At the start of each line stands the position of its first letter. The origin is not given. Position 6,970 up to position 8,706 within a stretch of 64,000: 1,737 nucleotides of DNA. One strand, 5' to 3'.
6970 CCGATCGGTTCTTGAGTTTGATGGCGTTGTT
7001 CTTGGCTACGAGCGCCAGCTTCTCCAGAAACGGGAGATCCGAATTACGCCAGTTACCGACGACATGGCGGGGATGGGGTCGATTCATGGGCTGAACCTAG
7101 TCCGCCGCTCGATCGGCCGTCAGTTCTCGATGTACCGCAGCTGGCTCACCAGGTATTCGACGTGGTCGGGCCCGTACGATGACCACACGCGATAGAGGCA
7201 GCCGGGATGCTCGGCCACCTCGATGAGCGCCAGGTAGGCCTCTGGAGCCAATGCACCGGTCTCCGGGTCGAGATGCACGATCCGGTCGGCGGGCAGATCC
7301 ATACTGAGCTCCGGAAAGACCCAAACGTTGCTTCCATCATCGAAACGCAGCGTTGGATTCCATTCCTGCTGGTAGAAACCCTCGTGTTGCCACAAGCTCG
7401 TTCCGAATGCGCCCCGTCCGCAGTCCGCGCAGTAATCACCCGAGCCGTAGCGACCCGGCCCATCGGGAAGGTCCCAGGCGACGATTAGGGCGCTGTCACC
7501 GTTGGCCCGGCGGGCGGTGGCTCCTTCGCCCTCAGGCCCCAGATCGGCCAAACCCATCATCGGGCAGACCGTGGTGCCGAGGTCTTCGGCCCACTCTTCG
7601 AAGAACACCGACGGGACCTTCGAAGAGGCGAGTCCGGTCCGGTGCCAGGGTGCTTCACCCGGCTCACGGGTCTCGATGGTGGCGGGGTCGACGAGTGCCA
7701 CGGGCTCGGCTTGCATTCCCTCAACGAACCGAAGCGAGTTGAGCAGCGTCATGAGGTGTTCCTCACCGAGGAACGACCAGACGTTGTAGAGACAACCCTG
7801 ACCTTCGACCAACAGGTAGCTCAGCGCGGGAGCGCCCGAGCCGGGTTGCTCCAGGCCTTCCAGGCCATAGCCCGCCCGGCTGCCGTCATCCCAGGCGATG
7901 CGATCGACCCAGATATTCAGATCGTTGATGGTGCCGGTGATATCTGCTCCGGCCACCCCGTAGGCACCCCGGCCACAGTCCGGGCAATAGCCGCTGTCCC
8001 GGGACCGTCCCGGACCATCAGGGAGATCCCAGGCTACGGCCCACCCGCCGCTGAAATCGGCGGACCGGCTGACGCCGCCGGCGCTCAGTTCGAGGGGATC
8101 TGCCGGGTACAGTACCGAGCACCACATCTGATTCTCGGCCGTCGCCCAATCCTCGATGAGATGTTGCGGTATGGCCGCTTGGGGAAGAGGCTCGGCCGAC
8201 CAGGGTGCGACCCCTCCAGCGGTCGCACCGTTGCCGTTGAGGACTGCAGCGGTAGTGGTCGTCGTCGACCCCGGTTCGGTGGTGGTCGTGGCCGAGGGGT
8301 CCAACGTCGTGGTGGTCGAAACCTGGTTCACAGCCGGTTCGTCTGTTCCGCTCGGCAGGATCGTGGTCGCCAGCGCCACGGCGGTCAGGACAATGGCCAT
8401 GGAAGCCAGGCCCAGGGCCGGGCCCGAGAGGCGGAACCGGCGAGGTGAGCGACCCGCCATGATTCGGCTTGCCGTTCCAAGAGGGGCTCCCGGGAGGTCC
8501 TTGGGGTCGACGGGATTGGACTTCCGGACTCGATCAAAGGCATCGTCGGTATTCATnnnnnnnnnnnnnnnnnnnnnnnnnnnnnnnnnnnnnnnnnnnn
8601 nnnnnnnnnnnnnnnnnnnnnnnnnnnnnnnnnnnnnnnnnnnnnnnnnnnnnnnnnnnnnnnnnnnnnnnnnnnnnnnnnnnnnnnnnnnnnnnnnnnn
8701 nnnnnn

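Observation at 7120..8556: Anti-sigma-like membrane protein with an internal tandem duplication carrying YC(P/A)DCGRGA(Y/F)G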

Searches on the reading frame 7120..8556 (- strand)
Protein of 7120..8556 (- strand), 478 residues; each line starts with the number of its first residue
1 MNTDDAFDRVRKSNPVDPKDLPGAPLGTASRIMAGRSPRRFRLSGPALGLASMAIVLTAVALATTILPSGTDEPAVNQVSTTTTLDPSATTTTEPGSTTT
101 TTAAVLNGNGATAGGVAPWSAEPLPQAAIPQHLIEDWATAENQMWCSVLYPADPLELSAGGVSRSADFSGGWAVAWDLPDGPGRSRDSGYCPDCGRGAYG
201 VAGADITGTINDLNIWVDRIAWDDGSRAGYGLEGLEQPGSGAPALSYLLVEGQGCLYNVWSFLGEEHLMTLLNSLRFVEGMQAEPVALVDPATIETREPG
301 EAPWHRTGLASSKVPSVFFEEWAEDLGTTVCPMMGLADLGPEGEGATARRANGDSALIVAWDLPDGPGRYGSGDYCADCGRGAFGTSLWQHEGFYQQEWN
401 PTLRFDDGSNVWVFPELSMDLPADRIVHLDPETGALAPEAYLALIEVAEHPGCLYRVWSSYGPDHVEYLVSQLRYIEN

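Call 4: search_protein_families(library=pfam, proteins=[window:7120-8556:-], max_evalue=1)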
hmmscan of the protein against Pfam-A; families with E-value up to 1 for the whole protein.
window:7120-8556:- (478 aa): 0 families

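Call 5: search_protein_families(library=ncbifam, proteins=[window:7120-8556:-], max_evalue=1)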
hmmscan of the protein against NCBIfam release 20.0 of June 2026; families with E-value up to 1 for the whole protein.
window:7120-8556:- (478 aa): 1 family
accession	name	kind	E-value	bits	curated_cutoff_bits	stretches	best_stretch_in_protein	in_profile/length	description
NF041869.1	paae_haloarch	equivalog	0.053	13.7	100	0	177-195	31-49/56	1,2-phenylacetyl-CoA epoxidase subunit PaaE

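Call 6: find_homologous_proteins(query=window:7120-8556:-, max_evalue=0.001)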
Query window:7120-8556:- (478 aa): 80 proteins with E <= 0.001 among 8000 candidates.
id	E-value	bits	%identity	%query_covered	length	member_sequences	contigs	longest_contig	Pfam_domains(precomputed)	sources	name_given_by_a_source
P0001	6.0e-287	970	100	87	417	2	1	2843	-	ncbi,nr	ncbi:MAG: hypothetical protein OEY62_05990, partial [Acidimicrobiia bacterium]|nr:hypothetical prote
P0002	1.6e-240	817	74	100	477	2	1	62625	-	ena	-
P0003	8.9e-227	772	70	100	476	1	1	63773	-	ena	-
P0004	1.2e-226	771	71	100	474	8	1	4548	-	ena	-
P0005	2.0e-225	767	70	100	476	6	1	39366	-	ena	-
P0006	7.3e-219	746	68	100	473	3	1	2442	-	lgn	-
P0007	5.2e-218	743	72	94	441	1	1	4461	-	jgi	jgi:hypothetical protein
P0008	2.2e-217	741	68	100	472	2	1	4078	-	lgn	-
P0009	4.3e-217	740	68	100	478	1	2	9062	-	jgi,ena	-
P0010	3.1e-215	734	68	100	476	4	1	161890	-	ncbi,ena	-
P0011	1.2e-214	732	68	100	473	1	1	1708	-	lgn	-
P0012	6.6e-212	723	65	100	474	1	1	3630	-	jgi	jgi:hypothetical protein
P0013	3.3e-210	717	67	100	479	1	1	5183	-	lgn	-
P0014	3.4e-207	707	64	100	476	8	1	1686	-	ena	-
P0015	1.6e-204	698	68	94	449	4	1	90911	-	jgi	jgi:hypothetical protein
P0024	1.3e-92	329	44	89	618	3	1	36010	-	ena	-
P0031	5.0e-87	311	40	99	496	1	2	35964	-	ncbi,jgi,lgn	-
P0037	2.8e-82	295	43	75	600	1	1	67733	-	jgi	jgi:hypothetical protein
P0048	1.4e-79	286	43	75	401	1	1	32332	-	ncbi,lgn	-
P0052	7.1e-79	284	42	76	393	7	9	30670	-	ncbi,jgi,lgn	jgi:hypothetical protein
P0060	5.0e-77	278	42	75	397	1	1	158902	-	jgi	jgi:hypothetical protein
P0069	7.8e-64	234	39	86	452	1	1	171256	-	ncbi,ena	-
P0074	9.3e-53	198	49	36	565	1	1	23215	PF10646.15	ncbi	ncbi:MAG: GerMN domain-containing protein [Actinomycetota bacterium]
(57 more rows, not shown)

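Call 7: search_solved_structures(query=window:7120-8556:-, max_evalue=10)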
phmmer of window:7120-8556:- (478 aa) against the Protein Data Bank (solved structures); distinct sequences matched with E-value up to 10: 5.
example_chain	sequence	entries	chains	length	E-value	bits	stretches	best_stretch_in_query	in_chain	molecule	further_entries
4wpx_C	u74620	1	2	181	3e-05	26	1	75-138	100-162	Putative uncharacterized protein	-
6nav_A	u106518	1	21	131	0.098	14.4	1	48-121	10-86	M9UD72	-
3nbc_A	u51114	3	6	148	0.17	13.6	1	6-79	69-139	Ricin B-like lectin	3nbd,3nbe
8tib_A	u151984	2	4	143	0.26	13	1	47-121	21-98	DUF973 family protein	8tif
8aca_A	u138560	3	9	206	6.3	8.4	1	24-172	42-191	DR_0644, only-Cu Superoxide Dismutase | Superoxide Dismutase (only-Cu)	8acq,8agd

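Call 14: find_encoding_contigs(protein=P0010, flank=5000, max_places=2)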
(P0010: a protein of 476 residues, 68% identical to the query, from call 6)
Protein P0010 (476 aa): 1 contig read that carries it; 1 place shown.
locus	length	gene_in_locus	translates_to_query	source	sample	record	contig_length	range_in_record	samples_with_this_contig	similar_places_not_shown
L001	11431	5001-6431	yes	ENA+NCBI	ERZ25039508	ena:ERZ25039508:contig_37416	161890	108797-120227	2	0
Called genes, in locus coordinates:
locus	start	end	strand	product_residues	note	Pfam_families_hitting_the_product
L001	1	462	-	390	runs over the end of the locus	PF07690:MFS_1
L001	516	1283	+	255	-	PF01263:Aldose_epim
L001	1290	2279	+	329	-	PF01408:GFO_IDH_MocA, PF22725:GFO_IDH_MocA_C3, PF02894:GFO_IDH_MocA_C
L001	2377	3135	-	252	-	PF01261:AP_endonuc_2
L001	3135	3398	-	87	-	-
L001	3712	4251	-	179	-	-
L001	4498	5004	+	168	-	PF04542:Sigma70_r2, PF08281:Sigma70_r4_2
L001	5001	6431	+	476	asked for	-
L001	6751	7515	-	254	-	PF01255:Prenyltransf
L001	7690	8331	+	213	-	PF03006:HlyIII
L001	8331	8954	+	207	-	PF13302:Acetyltransf_3 (weak), PF00583:Acetyltransf_1 (weak)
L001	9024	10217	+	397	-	PF00155:Aminotran_1_2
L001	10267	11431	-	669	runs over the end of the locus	PF08534:Redoxin (weak), PF00578:AhpC-TSA, PF13905:Thioredoxin_8, PF25021:TEN_NHL (faint), PF08450:SGL (faint), PF21959:DUF6923 (faint), PF01436:NHL (weak)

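Call 15: find_encoding_contigs(protein=P0031, flank=5000, max_places=2)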
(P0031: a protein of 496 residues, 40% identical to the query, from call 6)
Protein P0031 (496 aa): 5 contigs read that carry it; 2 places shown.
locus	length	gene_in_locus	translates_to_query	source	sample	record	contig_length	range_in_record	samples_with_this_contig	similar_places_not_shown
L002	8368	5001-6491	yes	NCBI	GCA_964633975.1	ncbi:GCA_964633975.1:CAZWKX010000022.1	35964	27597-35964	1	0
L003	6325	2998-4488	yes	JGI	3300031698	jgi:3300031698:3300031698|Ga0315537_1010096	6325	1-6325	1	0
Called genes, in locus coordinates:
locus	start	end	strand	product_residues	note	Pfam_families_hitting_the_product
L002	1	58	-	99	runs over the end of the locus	PF01035:DNA_binding_1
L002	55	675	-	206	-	PF14681:UPRTase, PF00156:Pribosyltran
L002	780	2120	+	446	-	PF02881:SRP54_N, PF13401:AAA_22 (faint), PF00448:SRP54, PF01656:CbiA (weak), PF02978:SRP_SPB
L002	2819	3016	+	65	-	-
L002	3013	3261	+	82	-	PF13083:KH_KhpA-B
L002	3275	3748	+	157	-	PF01782:RimM, PF05239:PRC (weak), PF24986:PRC_RimM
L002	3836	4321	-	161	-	PF12724:Flavodoxin_5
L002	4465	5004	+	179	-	PF04542:Sigma70_r2, PF08281:Sigma70_r4_2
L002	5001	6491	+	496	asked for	-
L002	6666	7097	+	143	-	PF10604:Polyketide_cyc2, PF03364:Polyketide_cyc (weak)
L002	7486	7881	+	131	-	PF09055:Sod_Ni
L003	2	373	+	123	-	?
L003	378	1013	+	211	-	PF00886:Ribosomal_S16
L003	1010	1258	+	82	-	PF13083:KH_KhpA-B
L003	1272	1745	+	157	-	PF01782:RimM, PF05239:PRC (weak), PF24986:PRC_RimM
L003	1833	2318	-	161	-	PF12724:Flavodoxin_5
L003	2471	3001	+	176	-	PF04542:Sigma70_r2, PF08281:Sigma70_r4_2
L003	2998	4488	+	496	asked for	-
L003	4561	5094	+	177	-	PF10604:Polyketide_cyc2, PF03364:Polyketide_cyc (weak)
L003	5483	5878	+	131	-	PF09055:Sod_Ni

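Call 16: find_encoding_contigs(protein=P0060, flank=5000, max_places=2)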
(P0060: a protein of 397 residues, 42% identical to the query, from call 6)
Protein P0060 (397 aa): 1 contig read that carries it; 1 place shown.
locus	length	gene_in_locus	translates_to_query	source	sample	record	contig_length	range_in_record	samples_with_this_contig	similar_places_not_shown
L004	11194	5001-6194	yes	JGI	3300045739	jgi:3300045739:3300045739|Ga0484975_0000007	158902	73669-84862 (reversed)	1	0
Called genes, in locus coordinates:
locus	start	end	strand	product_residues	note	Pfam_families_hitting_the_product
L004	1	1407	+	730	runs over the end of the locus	PF13088:BNR_2 (faint)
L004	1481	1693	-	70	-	PF13376:OmdA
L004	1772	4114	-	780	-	PF12704:MacB_PCD, PF02687:FtsX, PF12704:MacB_PCD, PF02687:FtsX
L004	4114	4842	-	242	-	PF02463:SMC_N (faint), PF00005:ABC_tran, PF13304:AAA_21 (faint)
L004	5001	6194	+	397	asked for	-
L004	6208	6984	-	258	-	PF05544:Pro_racemase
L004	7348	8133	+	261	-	PF00106:adh_short, PF08659:KR, PF13561:adh_short_C2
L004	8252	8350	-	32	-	-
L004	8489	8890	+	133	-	PF07355:GRDB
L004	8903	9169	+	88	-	-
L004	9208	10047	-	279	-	PF01073:3Beta_HSD, PF01370:Epimerase, PF02719:Polysacc_synt_2 (faint), PF04321:RmlD_sub_bind, PF07993:NAD_binding_4 (faint), PF13460:NAD_binding_10, PF16363:GDP_Man_Dehyd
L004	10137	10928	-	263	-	PF13622:4HBT_3, PF20789:4HBT_3C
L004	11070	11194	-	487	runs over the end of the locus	PF00128:Alpha-amylase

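Call 18: find_encoding_contigs(protein=P0074, flank=5000, max_places=2)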
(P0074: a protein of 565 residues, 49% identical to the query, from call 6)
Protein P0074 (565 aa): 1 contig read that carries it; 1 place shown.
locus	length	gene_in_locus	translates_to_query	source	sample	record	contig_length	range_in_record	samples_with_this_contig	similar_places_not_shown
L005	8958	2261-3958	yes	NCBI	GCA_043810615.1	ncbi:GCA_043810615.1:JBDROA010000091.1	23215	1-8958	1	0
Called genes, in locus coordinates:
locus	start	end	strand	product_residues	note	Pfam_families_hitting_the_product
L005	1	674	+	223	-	PF06966:DUF1295, PF02544:Steroid_dh (weak), PF04191:PEMT (weak)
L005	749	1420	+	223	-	PF03006:HlyIII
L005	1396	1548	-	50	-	-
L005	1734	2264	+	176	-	PF04542:Sigma70_r2 (weak), PF08281:Sigma70_r4_2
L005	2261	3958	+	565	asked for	PF10646:Germane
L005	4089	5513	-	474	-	PF01743:PolyA_pol, PF12627:PolyA_pol_RNAbd, PF01966:HD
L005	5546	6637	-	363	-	PF00437:T2SSE, PF13401:AAA_22 (weak)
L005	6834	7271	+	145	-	-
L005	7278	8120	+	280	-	-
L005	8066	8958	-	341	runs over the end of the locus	PF00850:Hist_deacetyl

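Call 19: find_encoding_contigs(protein=P0024, flank=5000, max_places=2)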
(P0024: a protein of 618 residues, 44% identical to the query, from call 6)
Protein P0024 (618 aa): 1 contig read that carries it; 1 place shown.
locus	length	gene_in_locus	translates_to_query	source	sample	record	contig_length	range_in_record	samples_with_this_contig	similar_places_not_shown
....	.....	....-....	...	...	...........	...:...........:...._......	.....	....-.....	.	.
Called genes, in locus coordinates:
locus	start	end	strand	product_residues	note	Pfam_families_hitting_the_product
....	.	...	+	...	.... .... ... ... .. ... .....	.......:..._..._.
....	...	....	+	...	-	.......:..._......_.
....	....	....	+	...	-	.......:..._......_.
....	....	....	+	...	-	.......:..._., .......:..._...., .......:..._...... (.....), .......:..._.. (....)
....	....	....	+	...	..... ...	-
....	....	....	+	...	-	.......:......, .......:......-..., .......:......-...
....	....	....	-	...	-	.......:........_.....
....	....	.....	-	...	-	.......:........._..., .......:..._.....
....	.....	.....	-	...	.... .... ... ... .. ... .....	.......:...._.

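Call 20: find_encoding_contigs(protein=P0069, flank=5000, max_places=2)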
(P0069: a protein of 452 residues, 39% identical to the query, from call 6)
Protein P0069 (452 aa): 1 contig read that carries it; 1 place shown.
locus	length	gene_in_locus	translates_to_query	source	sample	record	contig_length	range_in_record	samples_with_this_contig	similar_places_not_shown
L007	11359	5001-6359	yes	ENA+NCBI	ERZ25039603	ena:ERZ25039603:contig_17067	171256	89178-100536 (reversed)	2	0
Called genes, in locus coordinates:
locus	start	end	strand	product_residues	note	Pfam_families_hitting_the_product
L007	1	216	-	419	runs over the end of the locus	PF00144:Beta-lactamase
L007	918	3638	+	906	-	-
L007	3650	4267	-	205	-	-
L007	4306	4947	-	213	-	PF02308:MgtC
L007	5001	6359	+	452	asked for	-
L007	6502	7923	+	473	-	-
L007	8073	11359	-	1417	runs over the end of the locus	-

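Call 21: predict_structure(alignment_id=A2)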
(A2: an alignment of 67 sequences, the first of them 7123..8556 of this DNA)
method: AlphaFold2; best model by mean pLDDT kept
length: 478 residues; sequences in the alignment: 67
mean_pLDDT: 83.8   pTM: 0.73
mean pLDDT of the five models: 83.8, 83.8, 82.9, 81.7, 81.2
residues with pLDDT >= 90: 305; 70-90: 72; 50-70: 37; < 50: 64
segments of 3 or more residues with pLDDT < 50: 23-48, 66-86, 88-94, 96-101
pLDDT, mean of each block of 10 residues (from residue 1): 67 67 44 36 46 64 44 37 39 46 68 95 98 96 95 94 93 97 93 96 93 95 97 95 98 96 98 98 93 93 97 93 76 95 96 81 96 93 93 77 98 91 87 92 96 94 98 95
secondary structure, 60 per line:
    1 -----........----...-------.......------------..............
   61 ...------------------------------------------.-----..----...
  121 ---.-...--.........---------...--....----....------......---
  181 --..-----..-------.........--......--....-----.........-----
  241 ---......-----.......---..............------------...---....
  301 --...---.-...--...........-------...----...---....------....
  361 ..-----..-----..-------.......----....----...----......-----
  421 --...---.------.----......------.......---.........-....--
elements in order: H6-13 H28-34 H47-63 H131-139 E149-151 H154-157 E162-165 E172-177 E199-207 H210-215 E218-221 E227-232 E244-249 E255-261 H265-274 E275-278 E297-300 H316-326 E334-336 E347-350 E357-362 E384-390 H395-398 E403-405 E410-415 E441-446 E453-459 H463-471 E473-476

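Call 29: fold_search(model_id=the predicted structure, library=pdb)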
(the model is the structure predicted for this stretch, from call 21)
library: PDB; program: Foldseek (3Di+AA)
matches with E <= 10: 874; with E <= 0.001: 0
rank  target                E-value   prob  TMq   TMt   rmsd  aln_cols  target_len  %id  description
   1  6jau_A                5.2e-03  0.41  0.14  0.21  21.1       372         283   11  The complex structure of Pseudomonas aeruginosa MucA/MucB. (released 2020-01-29)
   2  2v42_B                1.1e-02  0.16  0.10  0.15  20.8       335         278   10  Crystal structure of RseB: a sensor for periplasmic stress response in E. coli (released 2007-08-28)
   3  2v42_A                1.3e-02  0.13  0.12  0.18  18.5       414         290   11  Crystal structure of RseB: a sensor for periplasmic stress response in E. coli (released 2007-08-28)
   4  4xrt_B                1.6e-02  0.13  0.12  0.17  16.3       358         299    8  Crystal structure of the di-domain ARO/CYC StfQ from the steffimycin biosynthetic pathway (released 2015-12-02)
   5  1ww9                  2.0e-02  0.08  0.11  0.13  20.9       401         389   10  Crystal structure of the terminal oxygenase component of carbazole 1,9a-dioxygenase, a non-heme iron oxygenase system ca (released 2005-08-23)
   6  3m4w_A                2.7e-02  0.13  0.09  0.14  19.2       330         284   11  Structural basis for the negative regulation of bacterial stress response by RseB (released 2010-05-05)
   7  3m4w_C                3.0e-02  0.14  0.13  0.22  17.8       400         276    8  Structural basis for the negative regulation of bacterial stress response by RseB (released 2010-05-05)
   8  4xrw                  4.1e-02  0.08  0.13  0.17  16.1       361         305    9  Crystal structure of the di-domain ARO/CYC BexL from the BE-7585A biosynthetic pathway (released 2015-12-02)
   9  2v43_C                4.1e-02  0.07  0.11  0.16  18.3       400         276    9  Crystal structure of RseB: a sensor for periplasmic stress response in E. coli (released 2007-08-28)
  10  3m4w_D                4.3e-02  0.12  0.13  0.20  19.5       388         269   10  Structural basis for the negative regulation of bacterial stress response by RseB (released 2010-05-05)
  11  6es1_A                4.3e-02  0.07  0.12  0.13  19.6       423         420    6  Crystal structure of the binding domain from botulinum neurotoxin A2 bound to extracellular domain of human receptor S (released 2018-04-25)
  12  7pi0_P                4.5e-02  0.21  0.12  0.22  14.1       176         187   13  Unstacked compact Dunaliella PSII (released 2022-08-17)
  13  8y6b_D                6.0e-02  0.07  0.11  0.10  18.8       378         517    6  Structure of human LGI1-ADAM22 complex in space group P212121 (released 2024-02-14)
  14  3gkq_A                6.4e-02  0.05  0.11  0.12  20.9       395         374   12  Terminal oxygenase of carbazole 1,9a-dioxygenase from Novosphingobium sp. KA1 (released 2010-03-31)
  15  4nb9_A                6.8e-02  0.05  0.11  0.12  20.6       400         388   10  Oxygenase with Ile262 replaced by Val and ferredoxin complex of carbazole 1,9a-dioxygenase (released 2014-03-26)
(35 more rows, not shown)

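Call 41: find_encoding_contigs(protein=P0002, flank=4000, max_places=1)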
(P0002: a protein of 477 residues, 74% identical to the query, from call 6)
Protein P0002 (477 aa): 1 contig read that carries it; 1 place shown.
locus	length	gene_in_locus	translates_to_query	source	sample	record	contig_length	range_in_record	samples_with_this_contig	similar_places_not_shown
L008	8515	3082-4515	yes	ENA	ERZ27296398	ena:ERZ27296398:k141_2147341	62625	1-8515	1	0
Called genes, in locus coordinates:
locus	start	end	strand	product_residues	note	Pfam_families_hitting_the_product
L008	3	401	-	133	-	?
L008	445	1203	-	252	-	PF01261:AP_endonuc_2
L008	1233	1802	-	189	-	-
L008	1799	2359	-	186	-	-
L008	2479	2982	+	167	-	PF04542:Sigma70_r2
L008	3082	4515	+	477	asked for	-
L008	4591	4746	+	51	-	-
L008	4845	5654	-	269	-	PF01255:Prenyltransf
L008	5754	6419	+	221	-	PF03006:HlyIII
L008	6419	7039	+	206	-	PF00583:Acetyltransf_1 (weak)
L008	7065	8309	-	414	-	PF03033:Glyco_transf_28, PF00201:UDPGT (weak), PF06722:EryCIII-like_C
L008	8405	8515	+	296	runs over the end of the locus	-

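Call 42: find_encoding_contigs(protein=P0003, flank=4000, max_places=1)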
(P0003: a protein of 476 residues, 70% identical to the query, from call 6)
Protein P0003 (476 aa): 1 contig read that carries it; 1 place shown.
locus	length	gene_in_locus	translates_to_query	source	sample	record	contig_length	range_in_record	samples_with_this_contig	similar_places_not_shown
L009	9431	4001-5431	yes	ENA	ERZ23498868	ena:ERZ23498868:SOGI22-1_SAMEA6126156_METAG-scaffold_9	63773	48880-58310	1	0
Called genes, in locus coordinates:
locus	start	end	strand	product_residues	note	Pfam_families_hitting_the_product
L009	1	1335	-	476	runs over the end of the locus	PF00370:FGGY_N, PF02782:FGGY_C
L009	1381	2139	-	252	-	PF01261:AP_endonuc_2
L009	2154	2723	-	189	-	-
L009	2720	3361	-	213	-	-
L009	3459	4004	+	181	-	PF04542:Sigma70_r2, PF08281:Sigma70_r4_2, PF04545:Sigma70_r4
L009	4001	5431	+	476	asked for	-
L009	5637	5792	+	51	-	-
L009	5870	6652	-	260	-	PF01255:Prenyltransf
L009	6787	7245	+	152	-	-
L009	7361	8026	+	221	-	PF03006:HlyIII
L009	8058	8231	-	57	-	-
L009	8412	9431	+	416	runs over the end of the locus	PF01757:Acyl_transf_3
